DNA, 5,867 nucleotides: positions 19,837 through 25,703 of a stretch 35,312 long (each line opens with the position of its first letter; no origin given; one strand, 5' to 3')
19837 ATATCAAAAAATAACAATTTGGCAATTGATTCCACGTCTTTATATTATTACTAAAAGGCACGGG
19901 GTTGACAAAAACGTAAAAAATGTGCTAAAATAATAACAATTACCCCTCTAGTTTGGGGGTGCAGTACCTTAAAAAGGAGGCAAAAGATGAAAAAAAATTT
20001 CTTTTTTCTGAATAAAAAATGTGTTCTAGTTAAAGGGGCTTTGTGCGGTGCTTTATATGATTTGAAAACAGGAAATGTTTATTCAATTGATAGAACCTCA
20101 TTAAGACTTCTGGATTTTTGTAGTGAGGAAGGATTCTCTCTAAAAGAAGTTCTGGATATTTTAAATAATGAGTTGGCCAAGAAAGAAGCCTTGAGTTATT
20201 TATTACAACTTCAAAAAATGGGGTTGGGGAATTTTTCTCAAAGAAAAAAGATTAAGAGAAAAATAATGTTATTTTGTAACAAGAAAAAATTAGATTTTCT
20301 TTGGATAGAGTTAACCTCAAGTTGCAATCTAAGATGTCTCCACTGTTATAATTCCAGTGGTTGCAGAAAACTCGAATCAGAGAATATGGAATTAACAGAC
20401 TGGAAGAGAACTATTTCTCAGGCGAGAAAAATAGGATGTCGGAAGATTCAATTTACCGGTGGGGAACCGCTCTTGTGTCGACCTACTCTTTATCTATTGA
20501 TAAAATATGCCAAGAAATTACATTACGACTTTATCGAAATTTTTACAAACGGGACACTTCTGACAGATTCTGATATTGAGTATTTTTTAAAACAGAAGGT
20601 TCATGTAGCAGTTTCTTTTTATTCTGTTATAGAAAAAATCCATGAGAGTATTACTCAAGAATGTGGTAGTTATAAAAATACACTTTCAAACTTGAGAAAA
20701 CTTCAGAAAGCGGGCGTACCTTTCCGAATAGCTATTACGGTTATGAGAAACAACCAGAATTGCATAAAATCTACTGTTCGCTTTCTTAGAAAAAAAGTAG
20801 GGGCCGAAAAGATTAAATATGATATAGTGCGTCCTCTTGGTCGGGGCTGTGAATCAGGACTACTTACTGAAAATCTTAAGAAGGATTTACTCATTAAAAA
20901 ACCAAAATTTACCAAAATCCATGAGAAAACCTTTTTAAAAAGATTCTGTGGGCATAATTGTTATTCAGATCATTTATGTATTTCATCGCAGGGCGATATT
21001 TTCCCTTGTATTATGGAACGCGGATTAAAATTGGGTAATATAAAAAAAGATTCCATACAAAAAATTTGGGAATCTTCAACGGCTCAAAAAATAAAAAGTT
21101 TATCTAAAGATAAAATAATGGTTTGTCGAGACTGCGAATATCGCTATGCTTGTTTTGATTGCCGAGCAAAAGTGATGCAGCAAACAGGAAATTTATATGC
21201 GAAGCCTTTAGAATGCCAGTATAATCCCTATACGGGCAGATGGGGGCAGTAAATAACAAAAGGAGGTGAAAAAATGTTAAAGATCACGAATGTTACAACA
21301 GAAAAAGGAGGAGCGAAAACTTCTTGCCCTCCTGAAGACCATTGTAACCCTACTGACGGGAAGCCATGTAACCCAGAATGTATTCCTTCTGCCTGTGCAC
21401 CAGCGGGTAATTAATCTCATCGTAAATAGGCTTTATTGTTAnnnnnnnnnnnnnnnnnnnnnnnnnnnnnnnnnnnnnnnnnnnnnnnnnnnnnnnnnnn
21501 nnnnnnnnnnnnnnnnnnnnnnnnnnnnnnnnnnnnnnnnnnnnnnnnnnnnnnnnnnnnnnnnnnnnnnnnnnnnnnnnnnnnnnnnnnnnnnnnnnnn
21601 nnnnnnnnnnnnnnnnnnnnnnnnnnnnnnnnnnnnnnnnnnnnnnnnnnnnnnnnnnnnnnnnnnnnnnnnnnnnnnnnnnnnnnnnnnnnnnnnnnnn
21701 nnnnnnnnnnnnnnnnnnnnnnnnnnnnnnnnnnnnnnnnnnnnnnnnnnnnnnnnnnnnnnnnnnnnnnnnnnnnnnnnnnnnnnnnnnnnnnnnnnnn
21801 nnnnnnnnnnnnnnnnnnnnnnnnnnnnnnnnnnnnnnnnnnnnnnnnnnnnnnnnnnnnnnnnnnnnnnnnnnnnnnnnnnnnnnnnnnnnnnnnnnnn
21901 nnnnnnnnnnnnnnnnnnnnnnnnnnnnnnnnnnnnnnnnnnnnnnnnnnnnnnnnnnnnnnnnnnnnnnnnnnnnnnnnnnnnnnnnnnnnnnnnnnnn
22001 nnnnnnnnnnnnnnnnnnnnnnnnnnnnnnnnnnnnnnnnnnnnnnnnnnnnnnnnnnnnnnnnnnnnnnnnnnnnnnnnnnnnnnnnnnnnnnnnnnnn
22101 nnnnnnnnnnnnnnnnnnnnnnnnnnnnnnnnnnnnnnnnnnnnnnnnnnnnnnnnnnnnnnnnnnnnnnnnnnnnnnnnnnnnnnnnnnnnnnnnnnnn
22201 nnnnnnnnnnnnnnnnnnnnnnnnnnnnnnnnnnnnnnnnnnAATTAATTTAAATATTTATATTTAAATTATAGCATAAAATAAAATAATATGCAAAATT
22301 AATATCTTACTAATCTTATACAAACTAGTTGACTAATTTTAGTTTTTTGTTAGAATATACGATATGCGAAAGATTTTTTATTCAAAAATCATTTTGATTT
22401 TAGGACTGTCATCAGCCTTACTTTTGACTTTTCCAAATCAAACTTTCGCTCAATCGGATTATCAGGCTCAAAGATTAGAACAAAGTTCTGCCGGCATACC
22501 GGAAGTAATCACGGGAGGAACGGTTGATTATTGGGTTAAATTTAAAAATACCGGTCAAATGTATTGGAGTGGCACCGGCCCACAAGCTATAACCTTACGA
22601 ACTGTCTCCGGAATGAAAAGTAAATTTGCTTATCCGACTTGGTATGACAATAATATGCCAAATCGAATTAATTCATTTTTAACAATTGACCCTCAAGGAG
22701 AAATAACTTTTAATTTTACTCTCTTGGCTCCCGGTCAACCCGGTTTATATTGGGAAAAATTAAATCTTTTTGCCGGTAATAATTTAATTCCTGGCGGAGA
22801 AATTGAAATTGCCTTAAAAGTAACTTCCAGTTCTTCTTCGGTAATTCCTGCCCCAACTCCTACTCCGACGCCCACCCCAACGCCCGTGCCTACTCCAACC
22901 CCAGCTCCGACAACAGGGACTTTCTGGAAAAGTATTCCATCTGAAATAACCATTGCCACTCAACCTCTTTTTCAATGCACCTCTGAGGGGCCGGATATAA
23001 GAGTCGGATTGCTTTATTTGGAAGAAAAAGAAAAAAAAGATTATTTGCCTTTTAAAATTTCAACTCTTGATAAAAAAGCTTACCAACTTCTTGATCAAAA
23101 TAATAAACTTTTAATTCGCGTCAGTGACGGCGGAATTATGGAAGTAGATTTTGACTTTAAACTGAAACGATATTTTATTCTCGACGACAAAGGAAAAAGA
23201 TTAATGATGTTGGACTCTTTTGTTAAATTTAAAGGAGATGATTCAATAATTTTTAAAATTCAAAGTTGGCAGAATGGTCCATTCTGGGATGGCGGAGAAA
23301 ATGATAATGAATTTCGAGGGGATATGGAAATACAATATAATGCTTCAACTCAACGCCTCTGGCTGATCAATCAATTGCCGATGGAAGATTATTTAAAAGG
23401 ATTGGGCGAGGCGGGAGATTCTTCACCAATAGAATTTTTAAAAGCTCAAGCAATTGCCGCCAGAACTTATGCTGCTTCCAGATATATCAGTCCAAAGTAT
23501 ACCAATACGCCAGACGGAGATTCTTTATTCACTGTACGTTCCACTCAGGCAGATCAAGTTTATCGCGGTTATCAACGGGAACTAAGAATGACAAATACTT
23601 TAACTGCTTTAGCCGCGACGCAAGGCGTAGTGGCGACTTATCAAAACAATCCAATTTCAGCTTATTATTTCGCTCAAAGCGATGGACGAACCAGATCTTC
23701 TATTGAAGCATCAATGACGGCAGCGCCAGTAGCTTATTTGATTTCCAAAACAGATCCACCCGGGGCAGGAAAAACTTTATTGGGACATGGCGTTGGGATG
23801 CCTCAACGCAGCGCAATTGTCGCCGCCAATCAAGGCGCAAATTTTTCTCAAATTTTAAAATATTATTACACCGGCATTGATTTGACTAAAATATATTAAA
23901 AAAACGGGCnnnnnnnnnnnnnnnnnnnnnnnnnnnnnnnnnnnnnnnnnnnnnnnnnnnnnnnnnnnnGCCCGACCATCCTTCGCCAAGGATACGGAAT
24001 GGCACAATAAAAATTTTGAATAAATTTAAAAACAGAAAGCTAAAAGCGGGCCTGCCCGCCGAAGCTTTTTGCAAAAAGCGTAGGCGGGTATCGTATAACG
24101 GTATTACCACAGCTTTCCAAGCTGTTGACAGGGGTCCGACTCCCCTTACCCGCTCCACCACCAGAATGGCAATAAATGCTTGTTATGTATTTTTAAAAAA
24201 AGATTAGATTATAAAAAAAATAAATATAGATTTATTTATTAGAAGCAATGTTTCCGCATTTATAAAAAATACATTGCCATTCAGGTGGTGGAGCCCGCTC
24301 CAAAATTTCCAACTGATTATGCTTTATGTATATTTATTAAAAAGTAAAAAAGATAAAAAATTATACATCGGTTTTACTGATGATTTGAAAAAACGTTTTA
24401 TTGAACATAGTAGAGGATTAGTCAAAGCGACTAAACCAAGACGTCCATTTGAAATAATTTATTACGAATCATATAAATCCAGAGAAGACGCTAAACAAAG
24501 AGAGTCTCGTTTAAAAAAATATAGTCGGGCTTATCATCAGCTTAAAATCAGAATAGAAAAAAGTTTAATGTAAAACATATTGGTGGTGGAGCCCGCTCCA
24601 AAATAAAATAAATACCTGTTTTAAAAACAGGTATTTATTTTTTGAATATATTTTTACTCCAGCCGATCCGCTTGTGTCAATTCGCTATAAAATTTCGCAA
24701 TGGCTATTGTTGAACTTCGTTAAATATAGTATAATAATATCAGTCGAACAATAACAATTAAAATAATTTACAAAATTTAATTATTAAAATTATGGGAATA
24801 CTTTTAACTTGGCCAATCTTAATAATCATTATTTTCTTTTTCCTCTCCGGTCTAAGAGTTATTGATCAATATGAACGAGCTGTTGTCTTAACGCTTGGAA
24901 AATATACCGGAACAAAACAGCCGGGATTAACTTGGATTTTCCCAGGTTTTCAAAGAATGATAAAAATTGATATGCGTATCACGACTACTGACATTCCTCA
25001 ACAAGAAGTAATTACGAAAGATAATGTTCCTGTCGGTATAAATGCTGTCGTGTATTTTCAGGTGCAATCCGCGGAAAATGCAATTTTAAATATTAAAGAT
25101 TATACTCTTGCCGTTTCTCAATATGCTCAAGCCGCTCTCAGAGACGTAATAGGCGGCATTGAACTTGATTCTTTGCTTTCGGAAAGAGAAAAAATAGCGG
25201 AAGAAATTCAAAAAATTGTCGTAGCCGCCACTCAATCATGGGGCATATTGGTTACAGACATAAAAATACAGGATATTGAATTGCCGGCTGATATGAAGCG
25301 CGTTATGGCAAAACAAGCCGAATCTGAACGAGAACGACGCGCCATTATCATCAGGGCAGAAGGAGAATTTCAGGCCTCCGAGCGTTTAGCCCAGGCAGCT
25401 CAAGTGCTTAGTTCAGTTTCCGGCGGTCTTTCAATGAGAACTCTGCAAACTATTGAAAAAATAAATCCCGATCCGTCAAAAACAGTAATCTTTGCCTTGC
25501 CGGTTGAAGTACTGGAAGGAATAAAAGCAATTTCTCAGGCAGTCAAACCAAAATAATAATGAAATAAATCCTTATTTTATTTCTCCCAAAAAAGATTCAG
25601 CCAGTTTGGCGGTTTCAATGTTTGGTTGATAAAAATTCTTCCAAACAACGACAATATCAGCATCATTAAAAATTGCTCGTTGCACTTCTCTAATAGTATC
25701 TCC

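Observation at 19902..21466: Hidden 46-aa Cys/Pro-rich ORF directly behind a radical SAM/SPASM enzyme: candidate thioether RiPP operon (ranthipeptide/sactipeptide-like)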

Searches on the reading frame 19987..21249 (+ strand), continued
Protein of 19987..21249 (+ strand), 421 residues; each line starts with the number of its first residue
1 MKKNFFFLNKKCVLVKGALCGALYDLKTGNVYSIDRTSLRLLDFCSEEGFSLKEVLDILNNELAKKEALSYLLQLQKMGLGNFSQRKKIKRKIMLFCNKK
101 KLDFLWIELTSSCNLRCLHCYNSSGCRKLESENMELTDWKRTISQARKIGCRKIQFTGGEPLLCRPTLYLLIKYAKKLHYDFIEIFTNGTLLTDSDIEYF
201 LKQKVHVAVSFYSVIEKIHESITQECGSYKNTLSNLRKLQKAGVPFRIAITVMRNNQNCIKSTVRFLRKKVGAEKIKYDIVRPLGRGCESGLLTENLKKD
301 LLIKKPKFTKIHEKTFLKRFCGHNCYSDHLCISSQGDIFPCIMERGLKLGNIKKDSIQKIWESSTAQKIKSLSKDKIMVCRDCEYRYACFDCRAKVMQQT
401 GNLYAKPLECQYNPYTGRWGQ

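Call 85: search_protein_families(library=ncbifam, proteins=[L022:3998-5236:+, L068:2981-4243:+, L077:3965-5224:+, L060:3992-5203:+, L025:3998-5227:+, L003:3971-5239:+], max_evalue=1e-20)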
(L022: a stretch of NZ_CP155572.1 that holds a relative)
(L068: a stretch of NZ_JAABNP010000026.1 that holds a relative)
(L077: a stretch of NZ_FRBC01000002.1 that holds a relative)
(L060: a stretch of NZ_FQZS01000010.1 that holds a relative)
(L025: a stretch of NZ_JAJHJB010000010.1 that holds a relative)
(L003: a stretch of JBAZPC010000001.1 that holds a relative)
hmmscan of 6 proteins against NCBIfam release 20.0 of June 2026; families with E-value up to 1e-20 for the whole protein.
L022:3998-5236:+ (413 aa): 5 families
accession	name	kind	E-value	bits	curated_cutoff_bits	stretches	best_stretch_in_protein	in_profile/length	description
TIGR04545.1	rSAM_ahbD_hemeb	equivalog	2.6e-28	99.4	500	1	101-280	4-183/339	heme b synthase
TIGR04193.1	SPASM_w_grasp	equivalog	4.2e-27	95.5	175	1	300-411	227-334/342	grasp-with-spasm system SPASM domain peptide maturase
TIGR04055.1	rSAM_NirJ2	equivalog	3.3e-24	86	500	0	103-384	6-307/326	putative heme d1 biosynthesis radical SAM protein NirJ2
TIGR04053.2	TIGR04053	equivalog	3.3e-24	85.8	395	0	99-284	11-198/366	TIGR04053 family radical SAM/SPASM domain-containing protein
TIGR04251.1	SCM_rSAM_ScmF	equivalog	7.4e-21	74.9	400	0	96-279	3-189/353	SynChlorMet cassette radical SAM/SPASM protein ScmF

L068:2981-4243:+ (421 aa): 8 families
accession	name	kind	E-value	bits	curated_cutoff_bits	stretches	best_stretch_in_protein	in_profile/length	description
TIGR04053.2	TIGR04053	equivalog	9.7e-28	97.4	395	1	102-283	9-190/366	TIGR04053 family radical SAM/SPASM domain-containing protein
TIGR04055.1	rSAM_NirJ2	equivalog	1.5e-27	97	500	1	108-413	7-325/326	putative heme d1 biosynthesis radical SAM protein NirJ2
TIGR04193.1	SPASM_w_grasp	equivalog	7.5e-26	91.4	175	0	312-420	228-333/342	grasp-with-spasm system SPASM domain peptide maturase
TIGR04545.1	rSAM_ahbD_hemeb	equivalog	6.7e-25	88.2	500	1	104-283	3-179/339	heme b synthase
TIGR04051.1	rSAM_NirJ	equivalog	1.1e-22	80.6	515.45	0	103-264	4-161/354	heme d1 biosynthesis radical SAM protein NirJ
NF045574.1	sacti_mat_StsB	exception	1.1e-21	77.3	625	1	55-397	56-395/466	StsB family radical SAM/SPASM domain sactipeptide maturase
TIGR04054.1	rSAM_NirJ1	equivalog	1.4e-21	76.6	650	1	95-268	30-199/387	putative heme d1 biosynthesis radical SAM protein NirJ1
TIGR02668.1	moaA_archaeal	equivalog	7.6e-21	74.4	325.25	0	97-349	6-275/303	GTP 3',8-cyclase MoaA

L077:3965-5224:+ (420 aa): 0 families

L060:3992-5203:+ (404 aa): 4 families
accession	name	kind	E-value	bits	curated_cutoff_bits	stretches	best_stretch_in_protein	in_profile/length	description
TIGR04545.1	rSAM_ahbD_hemeb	equivalog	1.7e-25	90.2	500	0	87-228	3-143/339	heme b synthase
TIGR04055.1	rSAM_NirJ2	equivalog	3.4e-23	82.7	500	0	90-233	5-147/326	putative heme d1 biosynthesis radical SAM protein NirJ2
NF045574.1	sacti_mat_StsB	exception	1.7e-22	79.9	625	0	73-229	84-238/466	StsB family radical SAM/SPASM domain sactipeptide maturase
TIGR04546.1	rSAM_ahbC_deAc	equivalog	1.9e-21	76.4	650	0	83-225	38-178/390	12,18-didecarboxysiroheme deacetylase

L025:3998-5227:+ (410 aa): 4 families
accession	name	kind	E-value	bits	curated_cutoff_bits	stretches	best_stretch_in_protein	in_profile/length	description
TIGR04193.1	SPASM_w_grasp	equivalog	5.2e-34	118.2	175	1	303-410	229-332/342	grasp-with-spasm system SPASM domain peptide maturase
TIGR04545.1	rSAM_ahbD_hemeb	equivalog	1.7e-29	103.3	500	0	101-281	4-183/339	heme b synthase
TIGR04055.1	rSAM_NirJ2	equivalog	3.2e-27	95.9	500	0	103-281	6-182/326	putative heme d1 biosynthesis radical SAM protein NirJ2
TIGR04053.2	TIGR04053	equivalog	3.3e-27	95.7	395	0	100-285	12-198/366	TIGR04053 family radical SAM/SPASM domain-containing protein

L003:3971-5239:+ (423 aa): 10 families
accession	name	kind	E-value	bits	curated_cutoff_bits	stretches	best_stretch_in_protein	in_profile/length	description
TIGR04193.1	SPASM_w_grasp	equivalog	3.6e-28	99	175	0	305-421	217-329/342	grasp-with-spasm system SPASM domain peptide maturase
NF045574.1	sacti_mat_StsB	exception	3.4e-27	95.4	625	1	79-398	71-394/466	StsB family radical SAM/SPASM domain sactipeptide maturase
TIGR04545.1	rSAM_ahbD_hemeb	equivalog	2.4e-24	86.4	500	0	108-294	3-187/339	heme b synthase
TIGR04251.1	SCM_rSAM_ScmF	equivalog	9.6e-24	84.4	400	1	102-291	1-189/353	SynChlorMet cassette radical SAM/SPASM protein ScmF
TIGR04055.1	rSAM_NirJ2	equivalog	5.1e-23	82.1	500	0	110-292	5-182/326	putative heme d1 biosynthesis radical SAM protein NirJ2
NF050035.1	rSAM_WgK_link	exception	5.2e-23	81.6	650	0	108-294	12-194/367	radical SAM/SPASM peptide maturase WgkB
NF040492.1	not_ScfB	exception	4.4e-22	78.6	855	0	28-284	15-285/450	ScfB-related radical SAM/SPASM orphan maturase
TIGR04347.1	pseudo_SAM_Halo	equivalog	2.9e-21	76.2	525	0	101-290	36-218/390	TIGR04347 family pseudo-SAM/SPASM protein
NF041298.1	rSAM_mat_DynA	equivalog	3.8e-21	75.5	450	0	112-279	8-184/356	dynobactin maturation radical SAM/SPASM protein DynA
TIGR04403.1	rSAM_skfB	equivalog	6.3e-21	74.6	300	0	109-270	108-264/402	sporulation killing factor system radical SAM maturase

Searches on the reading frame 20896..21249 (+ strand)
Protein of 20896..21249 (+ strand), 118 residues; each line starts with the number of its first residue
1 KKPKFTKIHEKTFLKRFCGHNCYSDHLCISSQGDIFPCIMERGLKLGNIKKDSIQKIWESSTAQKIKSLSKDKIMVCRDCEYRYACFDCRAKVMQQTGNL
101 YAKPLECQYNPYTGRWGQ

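Call 70: search_solved_structures(query=window:20896-21249:+, max_evalue=10, show_alignments=5)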
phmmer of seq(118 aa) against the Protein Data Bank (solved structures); distinct sequences matched with E-value up to 10: 3.
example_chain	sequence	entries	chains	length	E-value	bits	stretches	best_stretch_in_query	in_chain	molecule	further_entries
6y7o_A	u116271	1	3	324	0.0077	19.4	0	51-71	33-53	Tako8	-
6g6m_A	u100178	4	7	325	0.008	19.4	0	51-71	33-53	Tako8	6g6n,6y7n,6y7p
5wgg_A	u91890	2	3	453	0.18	15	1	13-59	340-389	Radical SAM domain protein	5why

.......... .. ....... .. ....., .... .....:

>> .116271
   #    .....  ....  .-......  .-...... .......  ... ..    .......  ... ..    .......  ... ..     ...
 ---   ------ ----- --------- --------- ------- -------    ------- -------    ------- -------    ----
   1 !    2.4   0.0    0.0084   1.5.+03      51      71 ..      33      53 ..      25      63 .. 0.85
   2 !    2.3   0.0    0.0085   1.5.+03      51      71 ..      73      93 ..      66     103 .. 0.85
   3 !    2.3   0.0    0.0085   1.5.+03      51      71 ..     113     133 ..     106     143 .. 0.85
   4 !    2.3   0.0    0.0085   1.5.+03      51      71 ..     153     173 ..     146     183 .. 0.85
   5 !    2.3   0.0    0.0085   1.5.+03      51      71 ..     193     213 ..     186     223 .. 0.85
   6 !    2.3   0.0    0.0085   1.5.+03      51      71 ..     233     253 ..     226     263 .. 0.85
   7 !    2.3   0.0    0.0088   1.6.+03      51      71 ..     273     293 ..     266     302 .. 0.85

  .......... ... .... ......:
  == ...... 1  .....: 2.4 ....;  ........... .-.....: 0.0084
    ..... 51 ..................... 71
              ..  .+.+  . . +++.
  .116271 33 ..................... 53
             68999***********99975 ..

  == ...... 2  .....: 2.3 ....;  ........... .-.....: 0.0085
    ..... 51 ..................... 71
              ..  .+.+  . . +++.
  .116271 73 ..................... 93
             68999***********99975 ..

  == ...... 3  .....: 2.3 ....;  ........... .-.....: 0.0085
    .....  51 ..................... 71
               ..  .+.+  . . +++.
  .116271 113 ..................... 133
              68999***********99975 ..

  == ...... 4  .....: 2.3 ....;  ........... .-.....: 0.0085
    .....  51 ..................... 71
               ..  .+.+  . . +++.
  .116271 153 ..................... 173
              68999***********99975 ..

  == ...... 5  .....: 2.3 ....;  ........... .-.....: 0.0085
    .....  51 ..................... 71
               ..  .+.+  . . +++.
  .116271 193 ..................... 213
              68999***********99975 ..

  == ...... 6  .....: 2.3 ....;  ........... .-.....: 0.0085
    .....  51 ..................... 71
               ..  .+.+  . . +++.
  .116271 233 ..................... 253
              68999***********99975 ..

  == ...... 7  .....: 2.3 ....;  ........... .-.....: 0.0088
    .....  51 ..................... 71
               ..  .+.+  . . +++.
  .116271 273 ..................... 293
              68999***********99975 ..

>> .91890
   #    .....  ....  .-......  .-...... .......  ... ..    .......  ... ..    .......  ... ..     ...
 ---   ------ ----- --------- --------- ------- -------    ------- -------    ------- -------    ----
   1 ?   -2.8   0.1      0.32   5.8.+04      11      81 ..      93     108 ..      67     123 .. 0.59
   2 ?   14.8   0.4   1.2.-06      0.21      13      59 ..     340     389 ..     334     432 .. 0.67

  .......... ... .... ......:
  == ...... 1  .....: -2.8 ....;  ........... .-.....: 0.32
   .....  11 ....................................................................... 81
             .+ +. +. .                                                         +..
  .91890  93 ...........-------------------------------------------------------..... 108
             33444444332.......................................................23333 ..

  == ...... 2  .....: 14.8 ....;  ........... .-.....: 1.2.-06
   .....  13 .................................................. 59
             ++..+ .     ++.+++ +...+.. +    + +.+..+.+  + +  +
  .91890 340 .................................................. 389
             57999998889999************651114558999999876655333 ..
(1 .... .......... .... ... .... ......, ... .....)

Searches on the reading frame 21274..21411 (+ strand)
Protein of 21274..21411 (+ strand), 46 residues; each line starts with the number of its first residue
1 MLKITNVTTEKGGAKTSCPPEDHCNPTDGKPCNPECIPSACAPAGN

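Call 3: search_protein_families(library=pfam, proteins=[window:21274-21411:+], max_evalue=0.01)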
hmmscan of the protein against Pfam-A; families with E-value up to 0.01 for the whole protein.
window:21274-21411:+ (46 aa): 0 families

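Call 4: search_protein_families(library=ncbifam, proteins=[window:21274-21411:+], max_evalue=0.1)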
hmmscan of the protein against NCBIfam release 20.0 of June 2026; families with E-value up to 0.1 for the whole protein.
window:21274-21411:+ (46 aa): 0 families

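Call 6: find_homologous_proteins(query=window:21274-21411:+, max_evalue=10)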
Query seq(46 aa): no candidate shares three 5-residue words with the query. No homologue found.

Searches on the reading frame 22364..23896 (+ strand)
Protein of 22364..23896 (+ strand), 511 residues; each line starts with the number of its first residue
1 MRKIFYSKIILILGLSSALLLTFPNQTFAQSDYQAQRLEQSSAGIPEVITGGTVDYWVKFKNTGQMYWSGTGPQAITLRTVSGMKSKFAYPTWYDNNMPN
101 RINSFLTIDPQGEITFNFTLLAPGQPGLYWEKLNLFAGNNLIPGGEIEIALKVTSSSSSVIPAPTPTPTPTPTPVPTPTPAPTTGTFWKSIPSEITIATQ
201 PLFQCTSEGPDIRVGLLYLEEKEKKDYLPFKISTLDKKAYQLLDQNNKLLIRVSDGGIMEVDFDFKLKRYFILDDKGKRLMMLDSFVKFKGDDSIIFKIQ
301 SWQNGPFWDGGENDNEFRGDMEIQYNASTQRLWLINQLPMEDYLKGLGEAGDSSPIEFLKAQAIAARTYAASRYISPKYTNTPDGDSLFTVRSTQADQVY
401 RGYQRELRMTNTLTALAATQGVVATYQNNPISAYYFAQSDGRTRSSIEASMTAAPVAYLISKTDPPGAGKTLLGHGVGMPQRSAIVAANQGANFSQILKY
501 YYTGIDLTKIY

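Call 3: search_protein_families(library=pfam, proteins=[window:22364-23896:+], max_evalue=0.01)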
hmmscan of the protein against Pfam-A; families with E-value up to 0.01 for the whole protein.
window:22364-23896:+ (511 aa): 1 family
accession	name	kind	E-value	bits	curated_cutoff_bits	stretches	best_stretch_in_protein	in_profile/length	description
PF08486.15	SpoIID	-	3e-17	63.5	23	1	330-426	3-97/97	Stage II sporulation protein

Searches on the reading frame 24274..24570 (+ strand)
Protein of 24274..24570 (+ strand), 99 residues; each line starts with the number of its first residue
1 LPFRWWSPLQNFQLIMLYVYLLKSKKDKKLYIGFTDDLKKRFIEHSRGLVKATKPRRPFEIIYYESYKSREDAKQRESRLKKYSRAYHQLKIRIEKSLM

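Call 81: search_protein_families(library=pfam, proteins=[window:24274-24570:+], max_evalue=0.001)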
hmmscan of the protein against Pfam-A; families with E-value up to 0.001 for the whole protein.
window:24274-24570:+ (99 aa): 2 families
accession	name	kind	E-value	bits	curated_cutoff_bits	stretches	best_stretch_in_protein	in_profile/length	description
PF01541.30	GIY-YIG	-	4.5e-16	59.3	22.6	1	17-86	2-74/78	GIY-YIG catalytic domain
PF10544.15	T5orf172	-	1.4e-05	25.9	20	1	18-86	2-69/101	T5orf172 domain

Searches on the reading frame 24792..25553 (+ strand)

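Call 48: search_protein_families(library=pfam, proteins=[window:24792-25553:+], max_evalue=0.001)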
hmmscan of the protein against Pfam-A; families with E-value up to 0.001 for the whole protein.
window:24792-25553:+ (254 aa): 2 families
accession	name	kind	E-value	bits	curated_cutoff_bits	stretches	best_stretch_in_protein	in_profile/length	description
PF01145.31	Band_7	-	6.1e-41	140.8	23.6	1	23-192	2-175/176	SPFH domain / Band 7 family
PF13421.11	Band_7_1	-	9.2e-05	22.6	24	1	111-177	140-208/211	SPFH domain-Band 7 family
